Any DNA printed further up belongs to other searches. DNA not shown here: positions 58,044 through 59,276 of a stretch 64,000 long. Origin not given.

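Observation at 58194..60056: Two-gene candidate abortive-infection module: AbiTii-like sensor with membrane-active tail plus DUF4145/HEPN-like partner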

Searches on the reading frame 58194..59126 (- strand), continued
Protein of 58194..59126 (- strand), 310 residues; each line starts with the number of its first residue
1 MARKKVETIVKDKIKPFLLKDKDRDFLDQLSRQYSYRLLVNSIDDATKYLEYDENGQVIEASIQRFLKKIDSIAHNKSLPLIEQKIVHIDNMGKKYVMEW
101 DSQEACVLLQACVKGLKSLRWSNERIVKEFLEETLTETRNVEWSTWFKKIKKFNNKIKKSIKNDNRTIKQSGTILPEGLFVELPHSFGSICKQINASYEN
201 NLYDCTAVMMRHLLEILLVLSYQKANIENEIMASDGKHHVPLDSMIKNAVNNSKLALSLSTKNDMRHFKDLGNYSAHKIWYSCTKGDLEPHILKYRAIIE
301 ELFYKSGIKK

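Call 73: fold_search(model_id=the predicted structure, library=viral)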
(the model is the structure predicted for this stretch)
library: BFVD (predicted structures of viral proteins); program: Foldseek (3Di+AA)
matches with E <= 10: 60; with E <= 0.001: 0
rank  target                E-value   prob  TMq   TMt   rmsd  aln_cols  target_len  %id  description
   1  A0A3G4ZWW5            9.9e-01  0.07  0.15  0.14  20.9       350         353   14  Uncharacterized protein [Faunusvirus sp.]
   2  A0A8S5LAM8            1.1e+00  0.20  0.14  0.28  15.1       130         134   17  Uncharacterized protein [Siphoviridae sp. ctv2R2]
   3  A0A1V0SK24            1.2e+00  0.05  0.13  0.13  22.2       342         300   12  Uncharacterized protein [Klosneuvirus KNV1]
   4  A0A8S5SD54            1.3e+00  0.06  0.14  0.07  22.6       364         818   12  Tail tape measure [Siphoviridae sp. ctt1f11]
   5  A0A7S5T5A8            1.4e+00  0.08  0.17  0.08  23.8       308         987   10  (no name in the UniProt tables at hand)
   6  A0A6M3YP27            1.5e+00  0.07  0.17  0.11  25.4       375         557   10  Uncharacterized protein (Fragment) [Riboviria sp.]
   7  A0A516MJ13            2.3e+00  0.03  0.11  0.10  23.0       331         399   12  (no name in the UniProt tables at hand)
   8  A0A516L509            2.4e+00  0.04  0.14  0.11  19.6       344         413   10  (no name in the UniProt tables at hand)
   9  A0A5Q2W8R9            2.6e+00  0.03  0.12  0.05  19.2       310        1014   16  (no name in the UniProt tables at hand)
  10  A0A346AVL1            3.0e+00  0.04  0.10  0.08  15.0       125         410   19  (no name in the UniProt tables at hand)
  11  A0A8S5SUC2            3.0e+00  0.03  0.12  0.09  20.5       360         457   13  Minor tail protein [Siphoviridae sp. ctqPo10]
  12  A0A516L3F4            3.5e+00  0.09  0.15  0.28  14.7       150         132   15  (no name in the UniProt tables at hand)
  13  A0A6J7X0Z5            3.8e+00  0.02  0.09  0.06  36.0       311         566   10  Uncharacterized protein [uncultured Caudovirales phage]
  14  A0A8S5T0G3            4.0e+00  0.02  0.15  0.08  21.3       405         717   10  Uncharacterized protein [Myoviridae sp. ctWb16]
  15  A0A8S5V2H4            4.2e+00  0.03  0.14  0.09  22.5       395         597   10  Uncharacterized protein [CrAss-like virus sp. ctelJ1]
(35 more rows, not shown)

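Call 77: find_homologous_proteins(query=P0254, max_evalue=0.00001)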
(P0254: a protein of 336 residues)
Query P0254 (336 aa): 215 proteins with E <= 0.00001 among 2533 candidates; the best 120 are listed.
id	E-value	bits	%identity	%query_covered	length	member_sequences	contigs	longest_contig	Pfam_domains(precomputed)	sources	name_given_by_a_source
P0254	4.4e-218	741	100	100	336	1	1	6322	PF18864.7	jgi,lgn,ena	-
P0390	1.3e-62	230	56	57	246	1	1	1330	PF18864.7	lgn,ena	-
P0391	2.7e-57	213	58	51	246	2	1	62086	PF18864.7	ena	-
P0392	1.4e-56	211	56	51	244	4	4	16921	PF18864.7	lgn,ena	-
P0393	6.9e-56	208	54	55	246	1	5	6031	PF18864.7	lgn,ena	-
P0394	1.1e-55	208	52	57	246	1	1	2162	PF18864.7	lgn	-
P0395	4.9e-55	205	56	51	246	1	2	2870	PF18864.7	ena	-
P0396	5.5e-54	202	60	50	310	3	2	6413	-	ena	-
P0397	1.3e-53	201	64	43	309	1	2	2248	-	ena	-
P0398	7.2e-53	198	61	50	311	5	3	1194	-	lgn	-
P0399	7.2e-53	198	68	40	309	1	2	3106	-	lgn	-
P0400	8.4e-53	198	70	40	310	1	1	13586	-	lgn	-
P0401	9.0e-53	198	69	40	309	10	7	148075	-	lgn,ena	-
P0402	1.3e-52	198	68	40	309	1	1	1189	-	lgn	-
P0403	1.8e-52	197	67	42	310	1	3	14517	PF13643.12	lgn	-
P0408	5.0e-52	196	60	50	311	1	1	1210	PF13643.12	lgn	-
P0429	3.4e-50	190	60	45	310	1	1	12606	PF13643.12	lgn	-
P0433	5.4e-50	189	59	45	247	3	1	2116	PF13643.12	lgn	-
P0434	8.8e-50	188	59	45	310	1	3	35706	PF13643.12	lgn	-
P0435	9.3e-50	188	59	45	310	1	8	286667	PF13643.12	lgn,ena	-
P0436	9.3e-50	188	59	45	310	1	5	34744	PF13643.12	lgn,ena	-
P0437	9.5e-50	188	59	45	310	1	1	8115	PF13643.12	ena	-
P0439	1.0e-49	188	59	45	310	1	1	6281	PF13643.12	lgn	-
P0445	3.8e-49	186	58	45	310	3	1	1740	PF13643.12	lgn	-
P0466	2.6e-47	180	59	44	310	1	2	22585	PF13643.12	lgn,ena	-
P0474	1.8e-46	177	58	44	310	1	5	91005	PF13643.12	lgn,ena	-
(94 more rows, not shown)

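Call 78: find_encoding_contigs(protein=P0254, flank=5000, max_places=3)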
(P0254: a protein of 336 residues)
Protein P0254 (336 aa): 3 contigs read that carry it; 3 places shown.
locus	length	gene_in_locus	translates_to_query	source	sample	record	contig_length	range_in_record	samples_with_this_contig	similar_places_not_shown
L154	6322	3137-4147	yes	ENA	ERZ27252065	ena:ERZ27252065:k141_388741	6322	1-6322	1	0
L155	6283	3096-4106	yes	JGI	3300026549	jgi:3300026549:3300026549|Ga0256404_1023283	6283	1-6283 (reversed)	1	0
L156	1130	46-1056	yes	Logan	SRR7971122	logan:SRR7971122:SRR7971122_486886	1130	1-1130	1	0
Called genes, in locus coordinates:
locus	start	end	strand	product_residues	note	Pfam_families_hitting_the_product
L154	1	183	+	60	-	?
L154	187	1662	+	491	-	PF12161:HsdM_N, PF05175:MTS (faint), PF02384:N6_Mtase, PF07669:Eco57I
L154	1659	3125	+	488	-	PF01420:Methylase_S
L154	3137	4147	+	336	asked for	PF18864:AbiTii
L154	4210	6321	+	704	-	?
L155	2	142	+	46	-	?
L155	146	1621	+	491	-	PF12161:HsdM_N, PF05175:MTS (faint), PF02384:N6_Mtase, PF07669:Eco57I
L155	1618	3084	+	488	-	PF01420:Methylase_S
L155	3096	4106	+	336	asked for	PF18864:AbiTii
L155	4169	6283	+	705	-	?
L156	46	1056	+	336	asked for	PF18864:AbiTii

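Call 79: find_encoding_contigs(protein=P0391, flank=5000, max_places=3)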
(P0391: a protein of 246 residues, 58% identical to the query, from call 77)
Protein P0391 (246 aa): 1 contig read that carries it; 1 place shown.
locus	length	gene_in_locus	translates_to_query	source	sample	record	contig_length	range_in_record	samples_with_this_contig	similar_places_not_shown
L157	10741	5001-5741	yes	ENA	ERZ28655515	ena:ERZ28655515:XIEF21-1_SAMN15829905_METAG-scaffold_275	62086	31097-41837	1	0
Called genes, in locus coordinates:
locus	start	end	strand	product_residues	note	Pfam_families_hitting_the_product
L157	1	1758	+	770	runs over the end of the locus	PF00512:HisKA, PF02518:HATPase_c, PF00072:Response_reg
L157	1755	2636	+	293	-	PF02567:PhzC-PhzF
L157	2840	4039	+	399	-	PF13173:AAA_14, PF13635:DUF4143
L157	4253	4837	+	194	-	-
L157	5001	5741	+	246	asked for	PF18864:AbiTii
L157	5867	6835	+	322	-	PF00291:PALP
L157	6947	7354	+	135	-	PF12641:Flavodoxin_3 (weak), PF12724:Flavodoxin_5 (weak)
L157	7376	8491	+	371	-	PF01545:Cation_efflux, PF16916:ZT_dimer (weak)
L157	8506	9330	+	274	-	PF14697:Fer4_21 (faint), PF12838:Fer4_7 (faint), PF13183:Fer4_8 (faint), PF13534:Fer4_17 (faint), PF00037:Fer4 (weak), PF12837:Fer4_6 (weak), PF13237:Fer4_10 (weak), PF13187:Fer4_9, +2 more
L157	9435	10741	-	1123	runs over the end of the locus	PF13306:LRR_5, PF13855:LRR_8 (faint), PF13306:LRR_5, PF12799:LRR_4 (faint), PF13306:LRR_5, PF23952:LRR_EndoS (faint), PF13306:LRR_5, PF13229:Beta_helix (weak)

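Call 80: find_encoding_contigs(protein=P0392, flank=5000, max_places=4)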
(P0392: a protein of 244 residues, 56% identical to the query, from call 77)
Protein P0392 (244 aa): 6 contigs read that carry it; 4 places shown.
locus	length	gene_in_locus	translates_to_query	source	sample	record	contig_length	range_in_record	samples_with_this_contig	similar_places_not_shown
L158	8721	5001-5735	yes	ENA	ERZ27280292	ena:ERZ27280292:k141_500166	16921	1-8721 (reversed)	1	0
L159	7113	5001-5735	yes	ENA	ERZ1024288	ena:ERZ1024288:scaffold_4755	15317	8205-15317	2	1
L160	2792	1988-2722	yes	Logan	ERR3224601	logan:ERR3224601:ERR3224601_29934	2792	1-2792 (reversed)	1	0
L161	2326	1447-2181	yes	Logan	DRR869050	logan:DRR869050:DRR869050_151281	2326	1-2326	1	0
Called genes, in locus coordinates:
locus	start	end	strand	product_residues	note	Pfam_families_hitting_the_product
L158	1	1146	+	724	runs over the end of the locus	PF01555:N6_N4_Mtase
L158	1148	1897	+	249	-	-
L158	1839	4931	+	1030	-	PF00270:DEAD (weak), PF04851:ResIII, PF19778:RE_endonuc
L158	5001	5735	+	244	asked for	PF18864:AbiTii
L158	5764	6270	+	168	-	-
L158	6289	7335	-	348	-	PF19553:DUF6076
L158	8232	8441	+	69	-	PF12728:HTH_17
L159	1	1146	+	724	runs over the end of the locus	PF01555:N6_N4_Mtase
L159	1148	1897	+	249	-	-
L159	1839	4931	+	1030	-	PF00270:DEAD (weak), PF04851:ResIII, PF19778:RE_endonuc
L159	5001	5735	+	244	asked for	PF18864:AbiTii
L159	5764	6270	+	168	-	-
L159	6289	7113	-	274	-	?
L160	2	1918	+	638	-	?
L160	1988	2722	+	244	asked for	PF18864:AbiTii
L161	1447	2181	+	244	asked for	PF18864:AbiTii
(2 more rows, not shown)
